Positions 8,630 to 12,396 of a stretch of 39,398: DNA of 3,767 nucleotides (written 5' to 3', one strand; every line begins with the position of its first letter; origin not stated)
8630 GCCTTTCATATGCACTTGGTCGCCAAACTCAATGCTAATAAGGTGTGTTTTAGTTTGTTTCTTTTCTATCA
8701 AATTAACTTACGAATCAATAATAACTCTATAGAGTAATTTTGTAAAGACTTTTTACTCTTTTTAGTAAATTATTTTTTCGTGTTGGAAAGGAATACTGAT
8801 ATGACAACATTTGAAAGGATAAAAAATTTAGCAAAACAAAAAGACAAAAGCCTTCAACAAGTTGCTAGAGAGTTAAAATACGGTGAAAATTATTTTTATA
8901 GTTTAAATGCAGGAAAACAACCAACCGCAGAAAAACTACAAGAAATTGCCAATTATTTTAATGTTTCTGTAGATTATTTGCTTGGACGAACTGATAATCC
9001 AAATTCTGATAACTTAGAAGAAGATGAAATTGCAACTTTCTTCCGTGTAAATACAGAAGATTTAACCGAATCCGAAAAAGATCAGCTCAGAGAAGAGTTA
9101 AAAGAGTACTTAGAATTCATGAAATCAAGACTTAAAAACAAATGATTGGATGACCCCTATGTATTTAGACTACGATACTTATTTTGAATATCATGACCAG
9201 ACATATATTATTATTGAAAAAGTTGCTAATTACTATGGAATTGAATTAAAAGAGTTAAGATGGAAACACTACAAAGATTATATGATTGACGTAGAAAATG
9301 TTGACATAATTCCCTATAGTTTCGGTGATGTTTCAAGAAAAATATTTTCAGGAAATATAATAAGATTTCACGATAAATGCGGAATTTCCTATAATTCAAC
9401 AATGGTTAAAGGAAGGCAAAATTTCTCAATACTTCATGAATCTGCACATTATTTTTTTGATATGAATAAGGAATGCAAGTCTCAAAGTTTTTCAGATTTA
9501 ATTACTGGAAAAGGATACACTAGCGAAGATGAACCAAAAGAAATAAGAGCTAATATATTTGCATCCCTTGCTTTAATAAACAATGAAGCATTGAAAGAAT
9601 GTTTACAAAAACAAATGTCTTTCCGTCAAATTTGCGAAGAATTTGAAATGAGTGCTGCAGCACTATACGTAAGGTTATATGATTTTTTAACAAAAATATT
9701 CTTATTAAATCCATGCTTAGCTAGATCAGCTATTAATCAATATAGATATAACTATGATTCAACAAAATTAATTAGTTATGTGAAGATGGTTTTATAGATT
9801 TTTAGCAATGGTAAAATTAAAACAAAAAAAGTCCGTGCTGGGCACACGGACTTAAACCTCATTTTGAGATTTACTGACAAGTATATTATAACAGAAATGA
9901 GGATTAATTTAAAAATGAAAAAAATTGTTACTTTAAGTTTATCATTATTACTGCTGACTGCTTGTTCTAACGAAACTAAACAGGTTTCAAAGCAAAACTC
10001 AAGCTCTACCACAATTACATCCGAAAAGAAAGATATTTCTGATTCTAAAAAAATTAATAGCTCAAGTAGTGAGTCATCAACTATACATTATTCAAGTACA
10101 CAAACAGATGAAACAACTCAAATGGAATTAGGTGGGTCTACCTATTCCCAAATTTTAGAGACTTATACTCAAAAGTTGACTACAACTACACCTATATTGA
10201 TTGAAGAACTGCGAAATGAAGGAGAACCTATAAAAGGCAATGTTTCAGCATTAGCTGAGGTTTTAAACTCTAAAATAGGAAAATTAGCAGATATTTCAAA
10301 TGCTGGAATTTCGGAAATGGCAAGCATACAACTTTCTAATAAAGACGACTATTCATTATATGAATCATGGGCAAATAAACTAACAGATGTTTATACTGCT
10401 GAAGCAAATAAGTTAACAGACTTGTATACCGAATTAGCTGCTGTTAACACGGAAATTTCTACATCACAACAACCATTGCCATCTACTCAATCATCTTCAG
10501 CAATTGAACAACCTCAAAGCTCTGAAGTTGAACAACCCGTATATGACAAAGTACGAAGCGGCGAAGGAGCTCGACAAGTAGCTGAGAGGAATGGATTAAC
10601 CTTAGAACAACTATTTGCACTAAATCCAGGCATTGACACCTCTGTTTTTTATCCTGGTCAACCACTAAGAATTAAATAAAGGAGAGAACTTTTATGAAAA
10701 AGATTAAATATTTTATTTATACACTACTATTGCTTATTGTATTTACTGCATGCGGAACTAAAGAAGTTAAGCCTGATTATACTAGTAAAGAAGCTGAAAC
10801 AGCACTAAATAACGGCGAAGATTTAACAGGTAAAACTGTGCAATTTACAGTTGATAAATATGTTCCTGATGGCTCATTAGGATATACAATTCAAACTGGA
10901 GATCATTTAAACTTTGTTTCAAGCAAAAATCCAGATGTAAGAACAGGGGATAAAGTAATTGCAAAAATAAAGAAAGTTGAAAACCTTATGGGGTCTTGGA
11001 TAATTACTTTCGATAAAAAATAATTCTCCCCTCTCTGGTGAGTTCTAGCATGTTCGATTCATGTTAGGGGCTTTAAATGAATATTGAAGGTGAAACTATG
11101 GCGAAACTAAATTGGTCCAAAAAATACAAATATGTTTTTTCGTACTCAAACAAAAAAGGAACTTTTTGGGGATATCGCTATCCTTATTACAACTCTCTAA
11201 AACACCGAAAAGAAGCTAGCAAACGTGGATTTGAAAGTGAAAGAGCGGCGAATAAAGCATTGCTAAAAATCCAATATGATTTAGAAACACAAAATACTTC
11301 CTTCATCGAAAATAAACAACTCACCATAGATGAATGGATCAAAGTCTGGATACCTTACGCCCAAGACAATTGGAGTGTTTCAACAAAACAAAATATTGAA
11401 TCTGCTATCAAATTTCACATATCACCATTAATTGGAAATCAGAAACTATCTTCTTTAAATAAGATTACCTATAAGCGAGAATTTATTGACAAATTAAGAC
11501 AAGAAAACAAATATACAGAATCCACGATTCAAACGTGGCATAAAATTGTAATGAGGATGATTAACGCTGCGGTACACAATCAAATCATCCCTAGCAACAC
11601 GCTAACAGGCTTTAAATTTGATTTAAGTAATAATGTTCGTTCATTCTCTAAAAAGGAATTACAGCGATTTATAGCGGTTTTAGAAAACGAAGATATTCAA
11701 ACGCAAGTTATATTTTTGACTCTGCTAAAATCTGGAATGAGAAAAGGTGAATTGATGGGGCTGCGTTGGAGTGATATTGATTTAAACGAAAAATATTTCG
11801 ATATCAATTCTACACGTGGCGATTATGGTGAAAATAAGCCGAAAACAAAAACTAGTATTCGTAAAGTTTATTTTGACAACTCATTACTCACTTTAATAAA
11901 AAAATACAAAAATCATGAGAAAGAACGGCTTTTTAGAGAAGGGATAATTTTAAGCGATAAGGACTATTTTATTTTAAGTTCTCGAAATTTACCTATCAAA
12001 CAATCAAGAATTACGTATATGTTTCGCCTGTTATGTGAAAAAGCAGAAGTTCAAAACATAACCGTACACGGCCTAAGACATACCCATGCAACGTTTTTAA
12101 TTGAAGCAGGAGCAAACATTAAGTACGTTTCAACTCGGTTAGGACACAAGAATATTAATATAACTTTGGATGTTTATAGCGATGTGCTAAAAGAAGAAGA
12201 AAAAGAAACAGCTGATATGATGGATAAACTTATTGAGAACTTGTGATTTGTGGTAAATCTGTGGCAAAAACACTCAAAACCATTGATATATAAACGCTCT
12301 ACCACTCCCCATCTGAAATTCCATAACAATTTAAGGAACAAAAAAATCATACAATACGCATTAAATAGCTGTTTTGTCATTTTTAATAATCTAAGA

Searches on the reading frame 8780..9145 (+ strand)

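Call 6: search_protein_families(library=pfam, proteins=[window:8780-9145:+], max_evalue=0.01)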
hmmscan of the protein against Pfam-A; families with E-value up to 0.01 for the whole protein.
window:8780-9145:+ (121 aa): 5 families
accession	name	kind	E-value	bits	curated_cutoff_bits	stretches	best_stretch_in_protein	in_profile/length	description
PF01381.28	HTH_3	-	2.6e-06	27.8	23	1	14-67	1-55/55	Helix-turn-helix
PF12844.13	HTH_19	-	5.5e-06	26.6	30.2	1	12-69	2-60/64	Helix-turn-helix domain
PF13443.12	HTH_26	-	1.4e-05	25.7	22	1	13-69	1-59/63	Cro/C1-type HTH DNA-binding domain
PF10335.14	DUF294_C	-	0.0024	18.1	22.5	0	89-113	113-137/145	Putative nucleotidyltransferase substrate binding domain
PF13560.12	HTH_31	-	0.0036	18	27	1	13-65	5-59/64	Helix-turn-helix domain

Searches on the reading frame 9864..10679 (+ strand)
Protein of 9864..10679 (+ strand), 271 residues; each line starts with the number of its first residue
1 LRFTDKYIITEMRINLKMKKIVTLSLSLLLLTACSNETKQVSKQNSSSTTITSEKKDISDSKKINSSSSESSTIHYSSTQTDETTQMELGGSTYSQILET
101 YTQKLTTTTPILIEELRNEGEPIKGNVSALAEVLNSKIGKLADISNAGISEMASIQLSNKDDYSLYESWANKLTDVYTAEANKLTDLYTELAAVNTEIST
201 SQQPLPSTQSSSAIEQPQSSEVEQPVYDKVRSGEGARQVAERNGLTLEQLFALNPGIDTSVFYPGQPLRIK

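Call 6: search_protein_families(library=pfam, proteins=[window:9864-10679:+], max_evalue=0.01)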
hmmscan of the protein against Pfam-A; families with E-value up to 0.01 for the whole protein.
window:9864-10679:+ (271 aa): 1 family
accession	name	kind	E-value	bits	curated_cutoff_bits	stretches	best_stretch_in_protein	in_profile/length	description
PF01476.26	LysM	-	4.3e-05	23.8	20.9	1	229-271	2-43/43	LysM domain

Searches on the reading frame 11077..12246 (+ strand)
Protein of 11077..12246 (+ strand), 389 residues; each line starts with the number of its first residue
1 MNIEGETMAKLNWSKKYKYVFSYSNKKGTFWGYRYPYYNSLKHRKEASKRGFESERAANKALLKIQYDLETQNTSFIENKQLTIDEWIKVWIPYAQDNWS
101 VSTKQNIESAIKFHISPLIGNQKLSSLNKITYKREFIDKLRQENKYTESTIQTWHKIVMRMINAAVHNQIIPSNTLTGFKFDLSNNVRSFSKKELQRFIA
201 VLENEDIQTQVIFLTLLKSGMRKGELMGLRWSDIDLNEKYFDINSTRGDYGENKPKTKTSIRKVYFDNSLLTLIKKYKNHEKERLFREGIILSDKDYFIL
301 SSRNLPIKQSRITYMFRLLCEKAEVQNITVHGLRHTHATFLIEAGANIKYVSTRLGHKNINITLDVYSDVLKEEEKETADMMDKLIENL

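Call 6: search_protein_families(library=pfam, proteins=[window:11077-12246:+], max_evalue=0.01)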
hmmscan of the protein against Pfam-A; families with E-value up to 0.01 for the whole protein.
window:11077-12246:+ (389 aa): 4 families
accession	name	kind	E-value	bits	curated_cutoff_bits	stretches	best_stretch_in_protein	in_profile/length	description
PF00589.27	Phage_integrase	-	1.3e-29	103.7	27.1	1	190-373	3-171/172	Phage integrase family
PF14659.12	Phage_int_SAM_3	-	4.3e-07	30.5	22.6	1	83-140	1-57/58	Phage integrase, N-terminal SAM-like domain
PF14657.12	Arm-DNA-bind_4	-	0.0007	19.6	22.3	1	32-71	3-44/47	Arm DNA-binding domain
PF22022.2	Phage_int_M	-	0.01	16.5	27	0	88-174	5-88/96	Phage integrase central domain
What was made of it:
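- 11077..12246 (+): Tyrosine integrase (389 aa) targeting the comGD-like gene. PF00589 E=1.3e-29 (call 6).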

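Call 22: find_encoding_contigs(protein=window:11077-12246:+, flank=8000, max_places=8)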
Protein window:11077-12246:+ (389 aa): 24 contigs read that carry it; 7 places shown.
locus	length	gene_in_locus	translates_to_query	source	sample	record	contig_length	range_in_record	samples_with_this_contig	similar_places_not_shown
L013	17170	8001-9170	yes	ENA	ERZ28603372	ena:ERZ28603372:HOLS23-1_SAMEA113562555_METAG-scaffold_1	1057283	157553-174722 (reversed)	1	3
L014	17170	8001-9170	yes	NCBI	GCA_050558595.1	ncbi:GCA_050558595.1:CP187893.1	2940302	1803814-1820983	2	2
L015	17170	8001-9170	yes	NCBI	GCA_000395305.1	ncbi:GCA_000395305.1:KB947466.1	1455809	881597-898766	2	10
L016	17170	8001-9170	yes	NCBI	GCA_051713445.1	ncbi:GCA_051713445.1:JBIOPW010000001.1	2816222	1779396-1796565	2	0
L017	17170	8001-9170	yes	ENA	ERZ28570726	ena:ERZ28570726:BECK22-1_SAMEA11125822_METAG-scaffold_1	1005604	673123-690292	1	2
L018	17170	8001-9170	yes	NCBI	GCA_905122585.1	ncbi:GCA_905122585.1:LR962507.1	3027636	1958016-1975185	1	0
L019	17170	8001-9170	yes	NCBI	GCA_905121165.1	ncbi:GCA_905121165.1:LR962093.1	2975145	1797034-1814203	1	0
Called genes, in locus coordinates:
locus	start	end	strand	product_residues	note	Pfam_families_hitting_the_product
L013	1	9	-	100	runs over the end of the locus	-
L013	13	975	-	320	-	PF14297:Lin1244_N, PF07261:DnaB_2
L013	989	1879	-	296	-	PF03837:RecT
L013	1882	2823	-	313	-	PF09588:YqaJ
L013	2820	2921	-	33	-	-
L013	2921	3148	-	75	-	-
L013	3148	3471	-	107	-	-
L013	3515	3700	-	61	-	-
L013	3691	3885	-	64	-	-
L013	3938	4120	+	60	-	-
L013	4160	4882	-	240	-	PF09669:Phage_pRha, PF10552:ORF6C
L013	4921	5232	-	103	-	-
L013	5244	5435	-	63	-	-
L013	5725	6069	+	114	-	PF12844:HTH_19 (weak), PF01381:HTH_3 (weak), PF13443:HTH_26 (faint)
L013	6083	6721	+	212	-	PF06114:Peptidase_M78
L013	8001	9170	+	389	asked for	PF14659:Phage_int_SAM_3, PF00589:Phage_integrase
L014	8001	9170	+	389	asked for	PF14659:Phage_int_SAM_3, PF00589:Phage_integrase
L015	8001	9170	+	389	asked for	PF14659:Phage_int_SAM_3, PF00589:Phage_integrase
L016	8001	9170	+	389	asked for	PF14659:Phage_int_SAM_3, PF00589:Phage_integrase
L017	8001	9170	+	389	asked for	PF14659:Phage_int_SAM_3, PF00589:Phage_integrase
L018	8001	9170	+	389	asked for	PF14659:Phage_int_SAM_3, PF00589:Phage_integrase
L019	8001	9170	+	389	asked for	PF14659:Phage_int_SAM_3, PF00589:Phage_integrase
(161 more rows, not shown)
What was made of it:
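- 11077..12246 (+): In 7 of 7 lysogens it lies next to comGD'-comGC-comGB-comGA (call 22).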

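Call 47: search_dna_similar(query=window:11077-12246:+, collection=phages, mode=protein, max_rows=40, max_evalue=1e-60)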
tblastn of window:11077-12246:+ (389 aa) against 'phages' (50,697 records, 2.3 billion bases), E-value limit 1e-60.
Records with a match: 2; places in all: 2; records where one place covers at least 80% of the query: 2.
Best place of each record, by identity: >=99% 1; <60% 1.
By first word of the organism name: Enterococcus 1; Latilactobacillus 1.
By host as written in the record: Enterococcus sp. 1; Latilactobacillus curvatus TMW 1.706 1.
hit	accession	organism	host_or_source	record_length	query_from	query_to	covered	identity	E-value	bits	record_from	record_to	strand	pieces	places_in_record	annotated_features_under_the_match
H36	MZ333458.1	Enterococcus phage SEsuP-1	Enterococcus sp.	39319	1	389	100%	99.7%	0e+0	796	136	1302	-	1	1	integrase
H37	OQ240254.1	Latilactobacillus phage TMW 1.706 P2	Latilactobacillus curvatus TMW 1.706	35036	4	387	99%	39.9%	2e-83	283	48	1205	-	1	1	integrase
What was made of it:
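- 11077..12246 (+): It is 99.7% identical to the SEsuP-1 integrase (call 47).
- Closest known: Enterococcus phage SEsuP-1. Same: Its integrase is 99.7% identical (call 47).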

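Call 50: search_protein_families(library=ncbifam, proteins=[window:11077-12246:+], max_evalue=0.01)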
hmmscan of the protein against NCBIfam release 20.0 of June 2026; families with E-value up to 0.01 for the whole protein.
window:11077-12246:+ (389 aa): 10 families
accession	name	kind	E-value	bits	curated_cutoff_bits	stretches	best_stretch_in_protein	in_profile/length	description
NF040815.2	recomb_XerA_Arch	equivalog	4.4e-29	101.9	220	1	98-377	11-261/263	site-specific tyrosine recombinase/integron integrase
TIGR02224.1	recomb_XerC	equivalog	5e-20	72.1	335.15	1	99-374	13-281/295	tyrosine recombinase XerC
TIGR02225.1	recomb_XerD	equivalog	2.4e-17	63.2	329.6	1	188-376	102-280/290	site-specific tyrosine recombinase XerD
NF001399.0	PRK00283.1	subfamily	1e-14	54.5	279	1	202-377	126-290/300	tyrosine recombinase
TIGR02249.1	integrase_gron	subfamily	8.9e-14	51.5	265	1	308-383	238-313/315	integron integrase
NF003462.0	PRK05084.1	equivalog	3.7e-13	48.9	267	1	212-383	200-357/360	tyrosine recombinase XerS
NF002331.0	PRK01287.1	subfamily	2.9e-11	42.9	371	1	207-370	162-312/365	site-specific tyrosine recombinase XerC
NF007371.0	PRK09871.1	subfamily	2.8e-06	27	222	1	211-364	30-169/198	tyrosine-type DNA invertase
NF007370.0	PRK09870.1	subfamily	1.1e-05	25.1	221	1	210-364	33-174/200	tyrosine-type DNA invertase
NF011946.0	PRK15417.1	equivalog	1.4e-05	24.4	435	1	317-384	262-329/337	integron integrase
